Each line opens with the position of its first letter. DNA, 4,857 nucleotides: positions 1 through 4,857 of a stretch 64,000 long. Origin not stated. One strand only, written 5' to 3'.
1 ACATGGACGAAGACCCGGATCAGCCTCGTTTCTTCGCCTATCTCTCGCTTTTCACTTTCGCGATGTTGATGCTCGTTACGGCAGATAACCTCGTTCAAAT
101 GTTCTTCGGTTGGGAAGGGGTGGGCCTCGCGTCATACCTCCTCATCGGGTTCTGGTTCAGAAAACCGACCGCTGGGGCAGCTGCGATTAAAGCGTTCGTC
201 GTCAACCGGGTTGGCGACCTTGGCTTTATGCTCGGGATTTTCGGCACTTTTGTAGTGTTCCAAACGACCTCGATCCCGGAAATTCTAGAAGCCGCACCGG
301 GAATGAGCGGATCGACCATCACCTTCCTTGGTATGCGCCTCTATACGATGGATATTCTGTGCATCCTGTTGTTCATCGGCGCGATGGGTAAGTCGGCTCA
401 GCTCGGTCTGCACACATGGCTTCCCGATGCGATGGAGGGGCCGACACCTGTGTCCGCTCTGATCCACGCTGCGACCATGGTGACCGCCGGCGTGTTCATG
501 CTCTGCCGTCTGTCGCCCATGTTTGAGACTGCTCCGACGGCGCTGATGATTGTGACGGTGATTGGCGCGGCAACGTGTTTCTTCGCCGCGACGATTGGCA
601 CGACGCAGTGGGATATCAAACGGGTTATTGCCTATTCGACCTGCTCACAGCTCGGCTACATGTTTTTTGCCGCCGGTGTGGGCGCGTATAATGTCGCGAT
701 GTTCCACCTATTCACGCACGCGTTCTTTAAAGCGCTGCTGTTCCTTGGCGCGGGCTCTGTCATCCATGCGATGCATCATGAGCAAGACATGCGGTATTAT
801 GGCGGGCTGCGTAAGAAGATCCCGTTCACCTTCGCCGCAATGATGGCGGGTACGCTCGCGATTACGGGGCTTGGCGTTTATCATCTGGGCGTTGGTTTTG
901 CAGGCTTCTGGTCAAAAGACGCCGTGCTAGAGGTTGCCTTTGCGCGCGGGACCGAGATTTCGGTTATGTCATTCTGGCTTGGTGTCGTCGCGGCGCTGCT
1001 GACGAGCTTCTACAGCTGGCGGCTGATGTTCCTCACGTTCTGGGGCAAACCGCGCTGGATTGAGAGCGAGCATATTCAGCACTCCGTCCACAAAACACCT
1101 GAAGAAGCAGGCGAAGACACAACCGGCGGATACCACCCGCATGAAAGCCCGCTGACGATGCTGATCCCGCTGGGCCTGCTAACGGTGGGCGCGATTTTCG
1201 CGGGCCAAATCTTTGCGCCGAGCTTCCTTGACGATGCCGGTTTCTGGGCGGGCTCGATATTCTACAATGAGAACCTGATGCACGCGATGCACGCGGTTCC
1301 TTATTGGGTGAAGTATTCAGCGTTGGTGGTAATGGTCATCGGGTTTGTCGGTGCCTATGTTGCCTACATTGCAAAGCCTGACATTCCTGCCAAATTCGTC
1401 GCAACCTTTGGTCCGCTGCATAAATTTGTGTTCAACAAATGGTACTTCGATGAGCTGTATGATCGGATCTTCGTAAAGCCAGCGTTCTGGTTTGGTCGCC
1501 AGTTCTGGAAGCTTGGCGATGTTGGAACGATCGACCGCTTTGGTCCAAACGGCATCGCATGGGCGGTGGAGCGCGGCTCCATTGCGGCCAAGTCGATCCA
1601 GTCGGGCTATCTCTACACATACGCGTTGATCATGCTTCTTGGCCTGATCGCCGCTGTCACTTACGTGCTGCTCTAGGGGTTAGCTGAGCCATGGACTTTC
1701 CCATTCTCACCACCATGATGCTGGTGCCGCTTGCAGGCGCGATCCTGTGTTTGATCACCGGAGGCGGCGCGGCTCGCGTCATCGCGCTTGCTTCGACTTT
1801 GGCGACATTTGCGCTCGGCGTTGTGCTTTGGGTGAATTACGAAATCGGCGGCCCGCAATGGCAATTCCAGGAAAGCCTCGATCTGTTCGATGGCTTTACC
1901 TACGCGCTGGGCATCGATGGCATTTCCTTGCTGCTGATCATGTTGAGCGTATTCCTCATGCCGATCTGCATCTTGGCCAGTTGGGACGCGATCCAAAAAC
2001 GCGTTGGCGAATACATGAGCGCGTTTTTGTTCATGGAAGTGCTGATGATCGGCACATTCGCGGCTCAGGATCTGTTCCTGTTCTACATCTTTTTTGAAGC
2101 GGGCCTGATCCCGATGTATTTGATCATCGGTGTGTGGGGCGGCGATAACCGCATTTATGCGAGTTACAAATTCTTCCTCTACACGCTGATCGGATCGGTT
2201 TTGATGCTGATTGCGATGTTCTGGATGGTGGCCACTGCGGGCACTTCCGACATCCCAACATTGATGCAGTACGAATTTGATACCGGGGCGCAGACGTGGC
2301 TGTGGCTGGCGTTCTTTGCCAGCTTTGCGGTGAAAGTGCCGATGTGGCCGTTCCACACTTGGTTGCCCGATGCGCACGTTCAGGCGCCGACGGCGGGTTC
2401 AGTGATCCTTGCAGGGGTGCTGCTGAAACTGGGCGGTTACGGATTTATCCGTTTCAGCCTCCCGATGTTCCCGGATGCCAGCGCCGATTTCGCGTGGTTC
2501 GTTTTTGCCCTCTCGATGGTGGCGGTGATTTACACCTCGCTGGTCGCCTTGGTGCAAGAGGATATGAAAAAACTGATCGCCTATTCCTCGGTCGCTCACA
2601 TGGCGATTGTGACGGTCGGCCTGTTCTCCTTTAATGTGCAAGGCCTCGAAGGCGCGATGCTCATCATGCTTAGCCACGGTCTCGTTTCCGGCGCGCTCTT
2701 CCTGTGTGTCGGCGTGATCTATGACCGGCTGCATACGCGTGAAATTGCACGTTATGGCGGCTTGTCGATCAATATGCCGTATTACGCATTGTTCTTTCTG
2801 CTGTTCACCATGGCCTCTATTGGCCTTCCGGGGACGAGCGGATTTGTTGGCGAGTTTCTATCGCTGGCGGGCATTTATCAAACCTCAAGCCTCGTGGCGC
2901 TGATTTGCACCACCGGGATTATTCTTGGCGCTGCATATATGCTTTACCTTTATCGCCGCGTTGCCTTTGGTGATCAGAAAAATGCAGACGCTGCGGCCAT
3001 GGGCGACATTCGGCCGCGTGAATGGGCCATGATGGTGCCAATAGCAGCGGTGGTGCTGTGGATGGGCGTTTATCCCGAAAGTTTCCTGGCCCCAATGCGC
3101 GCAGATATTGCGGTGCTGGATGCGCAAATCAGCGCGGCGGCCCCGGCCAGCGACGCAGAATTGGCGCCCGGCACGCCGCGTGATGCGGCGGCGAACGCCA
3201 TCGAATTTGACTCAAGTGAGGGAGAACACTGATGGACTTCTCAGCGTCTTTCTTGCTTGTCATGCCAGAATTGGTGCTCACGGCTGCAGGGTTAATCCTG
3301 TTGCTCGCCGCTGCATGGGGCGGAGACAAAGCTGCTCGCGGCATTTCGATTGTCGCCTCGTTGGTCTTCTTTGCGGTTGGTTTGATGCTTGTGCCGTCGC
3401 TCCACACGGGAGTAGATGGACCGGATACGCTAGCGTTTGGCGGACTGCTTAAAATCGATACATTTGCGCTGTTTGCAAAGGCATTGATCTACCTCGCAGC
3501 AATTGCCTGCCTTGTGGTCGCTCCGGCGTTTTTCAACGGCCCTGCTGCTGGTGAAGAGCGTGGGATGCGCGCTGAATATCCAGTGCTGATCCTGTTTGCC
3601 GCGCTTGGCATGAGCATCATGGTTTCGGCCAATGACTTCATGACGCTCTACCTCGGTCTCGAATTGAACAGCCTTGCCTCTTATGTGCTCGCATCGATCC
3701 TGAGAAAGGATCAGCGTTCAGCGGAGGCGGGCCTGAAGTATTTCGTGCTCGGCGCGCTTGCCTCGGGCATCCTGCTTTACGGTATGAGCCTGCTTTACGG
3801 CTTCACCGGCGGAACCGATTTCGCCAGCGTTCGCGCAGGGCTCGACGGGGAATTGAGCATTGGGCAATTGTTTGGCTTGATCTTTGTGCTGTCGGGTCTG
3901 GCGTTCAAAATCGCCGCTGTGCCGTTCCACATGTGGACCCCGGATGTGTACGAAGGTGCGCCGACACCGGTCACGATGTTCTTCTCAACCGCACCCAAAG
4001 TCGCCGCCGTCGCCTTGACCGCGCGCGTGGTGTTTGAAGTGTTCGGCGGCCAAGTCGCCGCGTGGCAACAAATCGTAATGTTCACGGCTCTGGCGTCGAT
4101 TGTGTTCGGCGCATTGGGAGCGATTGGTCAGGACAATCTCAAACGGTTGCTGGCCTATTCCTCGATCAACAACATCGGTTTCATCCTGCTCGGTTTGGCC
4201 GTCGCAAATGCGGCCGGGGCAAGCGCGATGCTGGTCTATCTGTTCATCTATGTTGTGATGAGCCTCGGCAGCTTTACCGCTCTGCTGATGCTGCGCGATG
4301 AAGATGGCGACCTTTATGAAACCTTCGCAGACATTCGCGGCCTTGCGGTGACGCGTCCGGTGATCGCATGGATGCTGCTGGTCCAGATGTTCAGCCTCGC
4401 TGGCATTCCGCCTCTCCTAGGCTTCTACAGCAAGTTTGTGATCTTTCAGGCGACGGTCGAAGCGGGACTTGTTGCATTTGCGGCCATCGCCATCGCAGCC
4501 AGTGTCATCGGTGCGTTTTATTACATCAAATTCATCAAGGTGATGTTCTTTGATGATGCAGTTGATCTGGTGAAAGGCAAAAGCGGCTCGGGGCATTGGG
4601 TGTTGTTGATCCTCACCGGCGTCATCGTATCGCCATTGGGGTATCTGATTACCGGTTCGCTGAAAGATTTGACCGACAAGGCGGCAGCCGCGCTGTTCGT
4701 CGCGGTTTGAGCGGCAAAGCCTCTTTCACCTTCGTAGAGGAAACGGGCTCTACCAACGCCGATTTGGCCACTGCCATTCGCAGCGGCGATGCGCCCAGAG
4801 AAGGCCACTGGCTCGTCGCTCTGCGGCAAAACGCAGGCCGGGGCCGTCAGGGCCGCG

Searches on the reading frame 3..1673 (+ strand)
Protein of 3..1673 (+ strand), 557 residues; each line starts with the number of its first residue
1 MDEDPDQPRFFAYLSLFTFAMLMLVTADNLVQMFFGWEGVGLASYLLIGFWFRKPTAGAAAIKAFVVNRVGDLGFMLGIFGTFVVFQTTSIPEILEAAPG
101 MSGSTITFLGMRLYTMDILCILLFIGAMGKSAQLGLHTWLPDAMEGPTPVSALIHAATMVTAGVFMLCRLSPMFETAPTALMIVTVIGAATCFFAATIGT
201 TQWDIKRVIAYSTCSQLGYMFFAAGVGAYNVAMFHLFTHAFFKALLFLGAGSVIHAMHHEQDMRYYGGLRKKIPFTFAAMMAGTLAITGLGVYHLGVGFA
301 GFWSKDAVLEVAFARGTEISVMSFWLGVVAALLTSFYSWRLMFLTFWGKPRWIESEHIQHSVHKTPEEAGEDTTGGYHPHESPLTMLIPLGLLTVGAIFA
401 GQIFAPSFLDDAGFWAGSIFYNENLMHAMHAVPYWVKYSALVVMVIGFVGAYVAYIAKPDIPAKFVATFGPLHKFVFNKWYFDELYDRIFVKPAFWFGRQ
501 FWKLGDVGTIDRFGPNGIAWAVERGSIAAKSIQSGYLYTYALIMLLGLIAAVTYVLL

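Call 16: search_protein_families(library=pfam, proteins=[window:3-1673:+], max_evalue=0.00001)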
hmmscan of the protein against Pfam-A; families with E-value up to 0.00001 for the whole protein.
window:3-1673:+ (557 aa): 2 families
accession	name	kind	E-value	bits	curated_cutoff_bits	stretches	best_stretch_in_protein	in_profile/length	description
PF00361.26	Proton_antipo_M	-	7.2e-81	272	21.5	1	27-323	1-286/294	NADH:quinone oxidoreductase/Mrp antiporter, TM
PF06455.17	NADH5_C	-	7.2e-14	52.2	28.2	1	381-553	24-179/181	NADH dehydrogenase subunit 5 C-terminus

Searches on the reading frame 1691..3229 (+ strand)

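Call 16: search_protein_families(library=pfam, proteins=[window:1691-3229:+], max_evalue=0.00001)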
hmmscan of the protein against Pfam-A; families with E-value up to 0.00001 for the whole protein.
window:1691-3229:+ (513 aa): 2 families
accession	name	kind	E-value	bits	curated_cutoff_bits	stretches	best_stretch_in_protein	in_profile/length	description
PF00361.26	Proton_antipo_M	-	1.4e-87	294.1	21.5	1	125-410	1-291/294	NADH:quinone oxidoreductase/Mrp antiporter, TM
PF01059.23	Oxidored_q5_N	-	9.8e-08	32.5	22.7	1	65-120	49-104/110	NADH-ubiquinone oxidoreductase chain 4, amino terminus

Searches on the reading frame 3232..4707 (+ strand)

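Call 16: search_protein_families(library=pfam, proteins=[window:3232-4707:+], max_evalue=0.00001)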
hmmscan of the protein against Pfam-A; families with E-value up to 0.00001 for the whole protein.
window:3232-4707:+ (492 aa): 1 family
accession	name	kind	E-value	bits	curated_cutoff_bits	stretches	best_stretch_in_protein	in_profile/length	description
PF00361.26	Proton_antipo_M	-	7e-81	272.1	21.5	1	133-426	1-293/294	NADH:quinone oxidoreductase/Mrp antiporter, TM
